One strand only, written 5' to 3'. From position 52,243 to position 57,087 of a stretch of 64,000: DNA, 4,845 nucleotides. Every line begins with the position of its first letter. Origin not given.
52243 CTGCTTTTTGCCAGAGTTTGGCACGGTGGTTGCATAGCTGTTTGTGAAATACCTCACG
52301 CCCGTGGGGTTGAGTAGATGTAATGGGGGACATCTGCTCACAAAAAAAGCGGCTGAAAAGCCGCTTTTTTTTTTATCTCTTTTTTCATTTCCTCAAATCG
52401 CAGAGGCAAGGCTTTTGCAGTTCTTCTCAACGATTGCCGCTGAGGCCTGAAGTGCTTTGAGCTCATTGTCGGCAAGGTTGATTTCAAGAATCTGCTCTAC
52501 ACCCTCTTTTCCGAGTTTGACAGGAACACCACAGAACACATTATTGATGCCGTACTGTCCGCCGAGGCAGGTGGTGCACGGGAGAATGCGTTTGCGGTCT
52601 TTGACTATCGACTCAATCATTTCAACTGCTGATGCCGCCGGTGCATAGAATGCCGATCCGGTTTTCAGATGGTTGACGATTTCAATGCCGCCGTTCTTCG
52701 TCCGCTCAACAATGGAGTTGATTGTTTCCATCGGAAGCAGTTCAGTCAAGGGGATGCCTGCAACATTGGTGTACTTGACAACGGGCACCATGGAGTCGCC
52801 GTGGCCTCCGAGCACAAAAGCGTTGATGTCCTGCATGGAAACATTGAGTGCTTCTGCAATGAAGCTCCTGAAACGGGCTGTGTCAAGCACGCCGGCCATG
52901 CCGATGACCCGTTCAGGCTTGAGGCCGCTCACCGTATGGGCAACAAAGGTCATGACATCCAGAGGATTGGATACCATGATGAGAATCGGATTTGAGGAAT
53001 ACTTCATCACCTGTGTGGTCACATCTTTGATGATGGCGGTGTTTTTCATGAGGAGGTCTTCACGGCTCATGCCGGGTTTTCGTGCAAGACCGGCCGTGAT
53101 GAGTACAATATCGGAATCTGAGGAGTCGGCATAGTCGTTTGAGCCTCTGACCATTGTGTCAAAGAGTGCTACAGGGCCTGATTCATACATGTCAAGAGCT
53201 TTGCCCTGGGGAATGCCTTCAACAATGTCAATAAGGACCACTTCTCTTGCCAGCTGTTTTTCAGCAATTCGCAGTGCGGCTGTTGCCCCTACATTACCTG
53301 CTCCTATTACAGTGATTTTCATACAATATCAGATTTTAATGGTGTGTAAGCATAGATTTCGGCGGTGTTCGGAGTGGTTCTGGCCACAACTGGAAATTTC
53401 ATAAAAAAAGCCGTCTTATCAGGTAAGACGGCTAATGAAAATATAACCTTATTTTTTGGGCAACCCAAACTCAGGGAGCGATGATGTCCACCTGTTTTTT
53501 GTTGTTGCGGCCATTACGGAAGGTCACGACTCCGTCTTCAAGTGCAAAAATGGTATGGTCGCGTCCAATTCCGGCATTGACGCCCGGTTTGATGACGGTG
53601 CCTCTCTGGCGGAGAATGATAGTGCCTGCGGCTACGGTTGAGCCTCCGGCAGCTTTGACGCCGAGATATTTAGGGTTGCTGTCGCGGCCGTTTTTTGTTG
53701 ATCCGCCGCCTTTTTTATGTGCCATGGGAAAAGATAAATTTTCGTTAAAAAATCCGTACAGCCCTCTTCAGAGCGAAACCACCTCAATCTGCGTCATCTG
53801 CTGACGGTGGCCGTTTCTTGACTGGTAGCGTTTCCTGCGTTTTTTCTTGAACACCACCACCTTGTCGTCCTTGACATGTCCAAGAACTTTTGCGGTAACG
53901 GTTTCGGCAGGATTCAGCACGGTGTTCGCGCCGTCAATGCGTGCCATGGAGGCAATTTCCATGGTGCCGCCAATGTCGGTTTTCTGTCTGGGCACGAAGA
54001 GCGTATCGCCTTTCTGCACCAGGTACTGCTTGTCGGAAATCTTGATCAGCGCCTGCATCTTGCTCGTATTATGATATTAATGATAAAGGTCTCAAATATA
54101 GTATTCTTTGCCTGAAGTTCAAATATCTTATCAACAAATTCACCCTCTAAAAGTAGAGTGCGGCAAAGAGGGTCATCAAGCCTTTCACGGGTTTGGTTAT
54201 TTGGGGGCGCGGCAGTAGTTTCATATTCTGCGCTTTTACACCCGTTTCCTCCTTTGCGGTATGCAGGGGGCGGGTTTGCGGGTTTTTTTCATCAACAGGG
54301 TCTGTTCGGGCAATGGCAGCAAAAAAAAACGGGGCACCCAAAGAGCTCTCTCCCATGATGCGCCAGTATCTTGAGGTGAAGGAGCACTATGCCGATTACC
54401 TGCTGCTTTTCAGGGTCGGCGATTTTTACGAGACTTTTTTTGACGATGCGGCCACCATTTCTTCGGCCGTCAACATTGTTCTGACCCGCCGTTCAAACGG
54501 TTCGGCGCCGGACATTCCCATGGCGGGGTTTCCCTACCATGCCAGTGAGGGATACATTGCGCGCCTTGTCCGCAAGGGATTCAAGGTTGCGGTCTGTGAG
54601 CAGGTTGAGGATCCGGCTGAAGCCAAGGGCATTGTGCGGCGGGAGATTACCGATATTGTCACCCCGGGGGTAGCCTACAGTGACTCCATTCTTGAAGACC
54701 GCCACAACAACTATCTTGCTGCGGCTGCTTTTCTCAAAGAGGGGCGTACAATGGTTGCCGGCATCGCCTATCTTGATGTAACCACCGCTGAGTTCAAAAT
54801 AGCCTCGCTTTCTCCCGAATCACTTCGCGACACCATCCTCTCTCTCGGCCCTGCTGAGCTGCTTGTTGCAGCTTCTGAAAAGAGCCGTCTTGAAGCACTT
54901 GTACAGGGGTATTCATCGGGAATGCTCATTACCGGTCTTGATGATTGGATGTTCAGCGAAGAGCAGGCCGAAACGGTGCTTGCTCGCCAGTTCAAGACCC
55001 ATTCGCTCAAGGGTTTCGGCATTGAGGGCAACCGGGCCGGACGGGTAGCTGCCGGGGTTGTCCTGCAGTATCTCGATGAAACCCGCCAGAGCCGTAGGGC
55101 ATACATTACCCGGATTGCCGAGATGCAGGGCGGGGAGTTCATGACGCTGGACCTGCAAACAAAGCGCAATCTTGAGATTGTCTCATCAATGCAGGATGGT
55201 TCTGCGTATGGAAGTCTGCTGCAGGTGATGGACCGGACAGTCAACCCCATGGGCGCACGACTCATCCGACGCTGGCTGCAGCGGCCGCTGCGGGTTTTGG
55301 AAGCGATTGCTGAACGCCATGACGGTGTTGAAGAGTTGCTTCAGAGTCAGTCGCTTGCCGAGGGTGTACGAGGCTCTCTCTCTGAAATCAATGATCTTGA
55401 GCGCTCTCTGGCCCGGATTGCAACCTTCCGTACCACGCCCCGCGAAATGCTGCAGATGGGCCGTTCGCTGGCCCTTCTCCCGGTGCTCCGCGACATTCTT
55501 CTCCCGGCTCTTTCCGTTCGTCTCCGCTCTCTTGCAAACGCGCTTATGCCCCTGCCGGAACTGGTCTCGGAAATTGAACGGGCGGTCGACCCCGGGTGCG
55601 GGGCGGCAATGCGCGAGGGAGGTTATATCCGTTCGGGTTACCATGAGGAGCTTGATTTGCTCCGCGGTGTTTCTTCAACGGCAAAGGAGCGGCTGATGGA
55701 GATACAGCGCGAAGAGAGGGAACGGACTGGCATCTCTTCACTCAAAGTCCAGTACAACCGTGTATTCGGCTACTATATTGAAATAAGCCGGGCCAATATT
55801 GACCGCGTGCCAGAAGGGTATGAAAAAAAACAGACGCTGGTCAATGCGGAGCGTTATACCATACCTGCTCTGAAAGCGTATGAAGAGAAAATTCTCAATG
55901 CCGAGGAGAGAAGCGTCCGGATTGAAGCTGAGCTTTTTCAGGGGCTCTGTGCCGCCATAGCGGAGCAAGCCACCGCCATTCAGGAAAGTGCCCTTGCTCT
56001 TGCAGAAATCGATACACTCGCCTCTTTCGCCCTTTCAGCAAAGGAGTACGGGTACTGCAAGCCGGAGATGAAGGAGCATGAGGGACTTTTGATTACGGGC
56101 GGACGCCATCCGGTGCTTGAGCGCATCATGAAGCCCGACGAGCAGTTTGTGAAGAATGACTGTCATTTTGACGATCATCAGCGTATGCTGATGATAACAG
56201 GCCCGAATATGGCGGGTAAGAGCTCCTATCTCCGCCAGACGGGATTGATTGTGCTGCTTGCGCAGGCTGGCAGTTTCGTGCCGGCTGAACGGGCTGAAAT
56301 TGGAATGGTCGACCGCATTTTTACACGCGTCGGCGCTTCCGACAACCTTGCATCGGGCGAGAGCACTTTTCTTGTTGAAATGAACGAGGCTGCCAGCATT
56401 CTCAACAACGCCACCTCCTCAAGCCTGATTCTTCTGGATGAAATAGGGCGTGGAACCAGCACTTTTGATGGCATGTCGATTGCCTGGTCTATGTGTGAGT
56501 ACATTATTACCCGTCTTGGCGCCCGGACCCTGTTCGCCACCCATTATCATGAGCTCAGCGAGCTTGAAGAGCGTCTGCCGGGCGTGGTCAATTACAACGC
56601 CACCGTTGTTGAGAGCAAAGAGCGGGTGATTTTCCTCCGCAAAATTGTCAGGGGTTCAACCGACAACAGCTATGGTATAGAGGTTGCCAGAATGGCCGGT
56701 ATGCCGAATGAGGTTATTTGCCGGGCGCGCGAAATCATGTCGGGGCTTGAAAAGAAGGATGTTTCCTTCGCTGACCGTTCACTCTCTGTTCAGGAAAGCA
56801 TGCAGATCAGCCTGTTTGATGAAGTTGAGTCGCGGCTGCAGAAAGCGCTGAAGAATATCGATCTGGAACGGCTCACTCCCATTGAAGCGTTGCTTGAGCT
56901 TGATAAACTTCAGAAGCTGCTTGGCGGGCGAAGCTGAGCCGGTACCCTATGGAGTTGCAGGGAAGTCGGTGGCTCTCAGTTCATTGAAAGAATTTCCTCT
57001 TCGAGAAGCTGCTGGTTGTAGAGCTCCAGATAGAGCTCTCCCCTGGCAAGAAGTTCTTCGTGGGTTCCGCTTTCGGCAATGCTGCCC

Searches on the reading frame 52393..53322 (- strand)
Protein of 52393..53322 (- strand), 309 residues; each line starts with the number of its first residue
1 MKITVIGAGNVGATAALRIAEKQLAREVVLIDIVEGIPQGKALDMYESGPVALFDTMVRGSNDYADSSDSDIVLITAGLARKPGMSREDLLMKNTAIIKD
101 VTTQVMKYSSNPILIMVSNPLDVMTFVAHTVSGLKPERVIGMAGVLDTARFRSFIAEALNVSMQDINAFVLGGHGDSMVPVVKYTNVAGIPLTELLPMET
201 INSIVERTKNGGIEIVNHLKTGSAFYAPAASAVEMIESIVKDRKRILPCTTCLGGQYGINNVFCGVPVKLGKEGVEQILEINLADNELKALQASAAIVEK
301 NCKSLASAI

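Call 31: search_protein_families(library=pfam, proteins=[window:52393-53322:-])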
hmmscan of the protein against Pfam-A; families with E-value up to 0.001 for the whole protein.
window:52393-53322:- (309 aa): 3 families
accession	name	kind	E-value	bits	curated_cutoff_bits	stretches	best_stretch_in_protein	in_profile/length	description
PF00056.29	Ldh_1_N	-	6.1e-42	143.4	27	1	1-141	1-141/141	lactate/malate dehydrogenase, NAD binding domain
PF02866.23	Ldh_1_C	-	2.8e-35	122.3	22.6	1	146-304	3-169/174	lactate/malate dehydrogenase, alpha/beta C-terminal domain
PF03721.20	UDPG_MGDP_dh_N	-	1.3e-05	25.3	27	1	1-95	1-102/187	UDP-glucose/GDP-mannose dehydrogenase family, NAD binding domain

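Call 40: search_protein_families(library=ncbifam, proteins=[window:52393-53322:-], max_evalue=1e-10)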
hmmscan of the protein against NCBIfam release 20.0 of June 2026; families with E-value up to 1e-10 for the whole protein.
window:52393-53322:- (309 aa): 10 families
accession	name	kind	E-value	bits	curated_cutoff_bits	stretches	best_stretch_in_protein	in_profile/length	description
TIGR01763.1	MalateDH_bact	equivalog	2.5e-146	486.7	351.85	1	1-305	2-305/305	malate dehydrogenase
NF004863.0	PRK06223.1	subfamily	8e-134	445.7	283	1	1-307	4-309/313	malate dehydrogenase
TIGR01771.1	L-LDH-NAD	equivalog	5.5e-83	278.7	303.55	1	5-299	1-298/299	L-lactate dehydrogenase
NF000824.0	PRK00066.1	subfamily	1.7e-78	264.1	339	1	2-304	8-313/316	L-lactate dehydrogenase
NF041314.1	Malate_DH_Halo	equivalog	2.3e-56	191.2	550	1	2-300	3-298/304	malate dehydrogenase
TIGR01772.1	MDH_euk_gproteo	equivalog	6.8e-33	114.3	273.05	1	2-303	1-305/313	malate dehydrogenase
TIGR01759.1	MalateDH-SF1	subfamily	2e-24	86.2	345.65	1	3-296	6-318/327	malate dehydrogenase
NF003916.0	PRK05442.1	equivalog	2e-21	76.3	271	1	2-301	7-319/328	malate dehydrogenase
TIGR01758.1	MDH_euk_cyt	equivalog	6.6e-15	55.4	470.4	1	36-238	43-251/324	malate dehydrogenase, NAD-dependent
TIGR01756.1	LDH_protist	equivalog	4e-13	49.2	486.25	1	55-187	46-180/313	lactate dehydrogenase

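Call 41: list_cluster_members(proteins=[window:52393-53322:-, window:62230-63369:-, window:51052-52122:+])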
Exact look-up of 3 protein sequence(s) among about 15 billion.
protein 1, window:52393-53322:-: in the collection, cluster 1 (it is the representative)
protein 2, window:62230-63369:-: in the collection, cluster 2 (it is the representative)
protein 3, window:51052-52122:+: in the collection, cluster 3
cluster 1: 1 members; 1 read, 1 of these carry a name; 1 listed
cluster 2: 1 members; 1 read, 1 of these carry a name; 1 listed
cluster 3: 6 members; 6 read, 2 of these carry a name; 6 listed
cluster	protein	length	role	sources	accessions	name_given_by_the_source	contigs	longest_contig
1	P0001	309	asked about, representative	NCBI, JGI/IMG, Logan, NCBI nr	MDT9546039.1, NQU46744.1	MAG: malate dehydrogenase [Chlorobium sp.] | malate dehydrogenase [Chlorobium phaeovibrioides]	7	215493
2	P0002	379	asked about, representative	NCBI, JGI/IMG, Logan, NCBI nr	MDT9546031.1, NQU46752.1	MAG: sigma-54-dependent Fis family transcriptional regulator [Chlorobium sp.] | sigma-54 dependent transcriptional regulator [Chlorobium phaeovibrioides]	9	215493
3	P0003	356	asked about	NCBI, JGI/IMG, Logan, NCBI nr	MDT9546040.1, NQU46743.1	MAG: agmatine deiminase family protein [Chlorobium sp.] | agmatine deiminase family protein [Chlorobium phaeovibrioides]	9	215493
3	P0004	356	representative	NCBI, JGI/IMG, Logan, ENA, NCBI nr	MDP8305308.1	MAG: agmatine deiminase family protein [Candidatus Chlorobium antarcticum] | agmatine deiminase | agmatine deiminase family protein [Candidatus Chlorobium antarcticum]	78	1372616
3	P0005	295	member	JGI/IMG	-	-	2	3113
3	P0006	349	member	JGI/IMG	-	-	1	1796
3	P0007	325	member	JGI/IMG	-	-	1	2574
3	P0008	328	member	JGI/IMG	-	-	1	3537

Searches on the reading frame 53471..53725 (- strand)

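Call 31: search_protein_families(library=pfam, proteins=[window:53471-53725:-])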
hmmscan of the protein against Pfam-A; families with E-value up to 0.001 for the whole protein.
window:53471-53725:- (84 aa): 1 family
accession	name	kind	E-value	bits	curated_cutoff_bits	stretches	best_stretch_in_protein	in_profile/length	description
PF01016.24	Ribosomal_L27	-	8.8e-35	119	20.5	1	2-80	1-78/79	Ribosomal L27 protein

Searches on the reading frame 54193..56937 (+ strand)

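Call 31: search_protein_families(library=pfam, proteins=[window:54193-56937:+])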
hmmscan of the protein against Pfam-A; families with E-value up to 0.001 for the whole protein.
window:54193-56937:+ (914 aa): 5 families
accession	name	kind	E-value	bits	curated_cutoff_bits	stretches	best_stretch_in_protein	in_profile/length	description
PF00488.27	MutS_V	-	5.3e-83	278.1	30.2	1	667-853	2-188/188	MutS domain V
PF05192.23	MutS_III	-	3.4e-43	148.7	34.1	1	322-613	1-194/194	MutS domain III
PF01624.25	MutS_I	-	4.5e-42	143.3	20.6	1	54-164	2-112/113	MutS domain I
PF05190.23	MutS_IV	-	7.1e-27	94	22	1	482-573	1-92/92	MutS family domain IV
PF05188.22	MutS_II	-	3e-17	63.7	25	1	173-300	1-127/133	MutS domain II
